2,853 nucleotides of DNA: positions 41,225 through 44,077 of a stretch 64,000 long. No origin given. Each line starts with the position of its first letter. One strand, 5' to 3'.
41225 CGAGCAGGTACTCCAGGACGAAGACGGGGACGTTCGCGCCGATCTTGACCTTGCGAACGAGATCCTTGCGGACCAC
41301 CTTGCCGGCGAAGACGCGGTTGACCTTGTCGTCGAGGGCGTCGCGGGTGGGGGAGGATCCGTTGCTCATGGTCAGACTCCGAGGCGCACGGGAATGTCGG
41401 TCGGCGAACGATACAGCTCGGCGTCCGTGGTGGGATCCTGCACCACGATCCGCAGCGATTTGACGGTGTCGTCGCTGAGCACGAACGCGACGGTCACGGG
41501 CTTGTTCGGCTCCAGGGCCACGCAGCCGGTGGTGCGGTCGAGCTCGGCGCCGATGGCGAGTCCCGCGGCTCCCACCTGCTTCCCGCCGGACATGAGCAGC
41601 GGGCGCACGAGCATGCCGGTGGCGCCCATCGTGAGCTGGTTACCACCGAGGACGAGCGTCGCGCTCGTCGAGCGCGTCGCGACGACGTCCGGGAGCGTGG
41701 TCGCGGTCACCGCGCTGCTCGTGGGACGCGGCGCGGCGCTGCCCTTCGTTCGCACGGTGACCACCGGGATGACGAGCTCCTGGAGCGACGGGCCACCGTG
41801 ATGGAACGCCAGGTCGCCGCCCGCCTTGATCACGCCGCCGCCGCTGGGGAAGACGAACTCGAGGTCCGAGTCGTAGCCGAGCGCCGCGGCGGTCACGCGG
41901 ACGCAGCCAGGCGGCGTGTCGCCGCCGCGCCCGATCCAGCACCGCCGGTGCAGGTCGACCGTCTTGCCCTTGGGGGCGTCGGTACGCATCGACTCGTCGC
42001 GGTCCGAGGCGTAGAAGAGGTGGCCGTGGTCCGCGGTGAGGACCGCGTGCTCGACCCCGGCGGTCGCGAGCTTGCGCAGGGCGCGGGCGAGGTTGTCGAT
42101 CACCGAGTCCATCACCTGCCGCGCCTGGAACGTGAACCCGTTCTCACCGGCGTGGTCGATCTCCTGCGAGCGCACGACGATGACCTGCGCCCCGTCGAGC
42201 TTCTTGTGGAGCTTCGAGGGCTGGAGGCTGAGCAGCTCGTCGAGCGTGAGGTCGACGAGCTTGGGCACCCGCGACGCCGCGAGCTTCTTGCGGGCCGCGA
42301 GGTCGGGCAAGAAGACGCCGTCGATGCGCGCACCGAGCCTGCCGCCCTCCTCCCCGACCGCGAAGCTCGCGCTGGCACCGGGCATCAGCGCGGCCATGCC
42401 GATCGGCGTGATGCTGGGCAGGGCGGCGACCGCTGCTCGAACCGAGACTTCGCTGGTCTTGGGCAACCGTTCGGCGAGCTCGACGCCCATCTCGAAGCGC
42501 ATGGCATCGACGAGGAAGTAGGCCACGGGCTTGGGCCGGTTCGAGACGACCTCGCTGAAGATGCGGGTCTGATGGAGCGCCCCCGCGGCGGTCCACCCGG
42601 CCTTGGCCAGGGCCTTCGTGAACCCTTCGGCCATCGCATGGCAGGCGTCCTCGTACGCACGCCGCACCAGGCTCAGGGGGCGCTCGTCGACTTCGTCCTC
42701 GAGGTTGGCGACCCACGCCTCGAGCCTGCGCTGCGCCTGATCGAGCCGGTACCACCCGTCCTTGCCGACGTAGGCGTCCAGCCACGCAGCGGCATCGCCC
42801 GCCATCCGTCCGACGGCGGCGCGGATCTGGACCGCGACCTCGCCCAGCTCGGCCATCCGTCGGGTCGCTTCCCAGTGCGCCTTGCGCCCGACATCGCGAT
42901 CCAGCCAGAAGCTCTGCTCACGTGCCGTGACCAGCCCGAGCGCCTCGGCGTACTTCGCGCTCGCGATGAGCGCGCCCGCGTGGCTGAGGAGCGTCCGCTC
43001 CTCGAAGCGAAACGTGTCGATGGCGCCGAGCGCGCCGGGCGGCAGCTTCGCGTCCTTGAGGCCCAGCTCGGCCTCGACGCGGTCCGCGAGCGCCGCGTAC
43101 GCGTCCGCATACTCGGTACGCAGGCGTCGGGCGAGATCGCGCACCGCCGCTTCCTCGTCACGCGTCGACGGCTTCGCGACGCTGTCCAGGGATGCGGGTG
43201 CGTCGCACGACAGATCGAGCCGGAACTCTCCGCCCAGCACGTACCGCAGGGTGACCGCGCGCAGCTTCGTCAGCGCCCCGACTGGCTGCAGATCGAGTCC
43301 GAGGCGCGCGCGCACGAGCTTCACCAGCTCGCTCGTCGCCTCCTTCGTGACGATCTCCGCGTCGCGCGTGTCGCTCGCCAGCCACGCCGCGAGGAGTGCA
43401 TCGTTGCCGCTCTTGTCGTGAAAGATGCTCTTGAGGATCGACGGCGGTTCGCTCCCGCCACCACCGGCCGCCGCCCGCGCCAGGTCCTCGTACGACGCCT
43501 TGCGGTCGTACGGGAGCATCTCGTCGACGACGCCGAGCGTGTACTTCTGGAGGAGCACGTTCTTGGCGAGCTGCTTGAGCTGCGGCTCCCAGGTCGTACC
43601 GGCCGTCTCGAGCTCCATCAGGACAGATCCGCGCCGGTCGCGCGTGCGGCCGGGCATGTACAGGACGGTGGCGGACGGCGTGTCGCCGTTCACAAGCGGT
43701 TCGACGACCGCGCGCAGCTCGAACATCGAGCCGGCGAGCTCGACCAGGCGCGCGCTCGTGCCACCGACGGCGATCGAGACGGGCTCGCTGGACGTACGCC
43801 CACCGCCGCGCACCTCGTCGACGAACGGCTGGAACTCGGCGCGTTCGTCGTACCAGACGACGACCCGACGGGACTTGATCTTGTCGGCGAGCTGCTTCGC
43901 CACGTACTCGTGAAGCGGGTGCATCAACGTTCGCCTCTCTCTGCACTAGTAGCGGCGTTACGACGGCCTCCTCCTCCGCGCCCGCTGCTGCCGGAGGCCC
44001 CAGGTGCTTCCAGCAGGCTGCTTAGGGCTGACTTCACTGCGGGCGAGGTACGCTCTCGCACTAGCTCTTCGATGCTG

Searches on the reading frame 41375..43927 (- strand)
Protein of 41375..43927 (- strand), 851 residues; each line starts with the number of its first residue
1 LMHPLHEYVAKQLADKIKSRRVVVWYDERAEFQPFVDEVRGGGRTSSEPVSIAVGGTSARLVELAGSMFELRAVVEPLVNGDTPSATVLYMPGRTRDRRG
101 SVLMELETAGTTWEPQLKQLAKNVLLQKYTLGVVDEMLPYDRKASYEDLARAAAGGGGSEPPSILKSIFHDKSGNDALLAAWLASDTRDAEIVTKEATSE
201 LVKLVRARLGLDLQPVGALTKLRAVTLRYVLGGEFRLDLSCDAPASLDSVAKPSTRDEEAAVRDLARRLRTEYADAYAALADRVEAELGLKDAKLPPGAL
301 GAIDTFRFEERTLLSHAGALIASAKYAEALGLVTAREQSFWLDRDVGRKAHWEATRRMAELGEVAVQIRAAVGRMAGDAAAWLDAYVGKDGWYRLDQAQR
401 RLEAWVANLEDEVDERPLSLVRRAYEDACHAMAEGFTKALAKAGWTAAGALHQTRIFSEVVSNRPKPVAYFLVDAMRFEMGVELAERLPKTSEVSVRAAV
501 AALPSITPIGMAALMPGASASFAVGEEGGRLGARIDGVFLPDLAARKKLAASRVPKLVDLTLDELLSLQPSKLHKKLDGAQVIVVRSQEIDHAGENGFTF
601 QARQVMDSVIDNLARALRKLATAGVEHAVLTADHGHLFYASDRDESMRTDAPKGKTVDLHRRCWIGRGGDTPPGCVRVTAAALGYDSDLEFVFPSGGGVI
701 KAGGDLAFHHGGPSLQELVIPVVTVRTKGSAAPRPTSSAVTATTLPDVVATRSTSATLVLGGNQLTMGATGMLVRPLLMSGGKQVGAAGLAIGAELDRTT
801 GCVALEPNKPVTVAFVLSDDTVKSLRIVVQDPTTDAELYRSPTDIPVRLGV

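Call 8: search_protein_families(library=ncbifam, proteins=[window:41375-43927:-], max_evalue=0.01)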
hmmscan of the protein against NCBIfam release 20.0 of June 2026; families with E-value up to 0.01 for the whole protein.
window:41375-43927:- (851 aa): 5 families
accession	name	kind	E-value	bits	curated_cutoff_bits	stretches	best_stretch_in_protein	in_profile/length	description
NF033443.1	BREX_PglZ_6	exception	1.1e-82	278.8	400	2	260-840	264-854/958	BREX-6 system phosphatase PglZ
TIGR02687.1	TIGR02687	equivalog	2.1e-40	138.4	270.35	1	234-731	218-729/844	BREX-1 system phosphatase PglZ type A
NF033450.1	BREX_PglZ_1_B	equivalog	3.9e-24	84.7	400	1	355-726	338-675/675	BREX-1 system phosphatase PglZ type B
NF033444.1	BREX_PglZ_5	exception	6.1e-13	47.7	250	1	464-725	452-703/704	BREX-5 system phosphatase PglZ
NF052313.1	T9SS_RR_PorX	equivalog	0.0085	14.9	300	0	707-728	492-513/513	T9SS response regulator signal transducer PorX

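Call 9: search_protein_families(library=padloc, proteins=[window:41375-43927:-], max_evalue=0.01)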
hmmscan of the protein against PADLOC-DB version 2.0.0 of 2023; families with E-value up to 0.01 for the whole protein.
window:41375-43927:- (851 aa): 12 families
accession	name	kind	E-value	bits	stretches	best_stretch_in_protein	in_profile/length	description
PDLC02559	PglZ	-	0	1336.6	1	2-851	1-860/860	PglZ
PDLC02561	PglZ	-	1.1e-95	319.5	1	6-836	4-827/840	PglZ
PDLC02548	PglZ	-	4.9e-83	278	2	260-840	267-857/961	PglZ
PDLC02547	PglZ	-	2.6e-53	179.4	1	234-732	226-737/855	PglZ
PDLC02564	PglZ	-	1.6e-51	173.7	1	245-729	239-728/855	PglZ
PDLC02563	PglZ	-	1.9e-30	103.8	1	346-731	331-717/831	PglZ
PDLC02551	PglZ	-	9.4e-22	74.9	1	444-757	431-759/856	PglZ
PDLC02566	PglZ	-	4.6e-21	72.7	1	357-751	343-703/774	PglZ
PDLC02557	PglZ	-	3e-17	60.2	1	469-727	451-711/834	PglZ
PDLC02553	PglZ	-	3.8e-10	36.6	1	467-726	483-747/868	PglZ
PDLC02562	PglZ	-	4e-09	33.4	1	466-725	471-727/730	PglZ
PDLC02545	PglZ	-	4.3e-09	33.3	1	463-749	402-659/750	PglZ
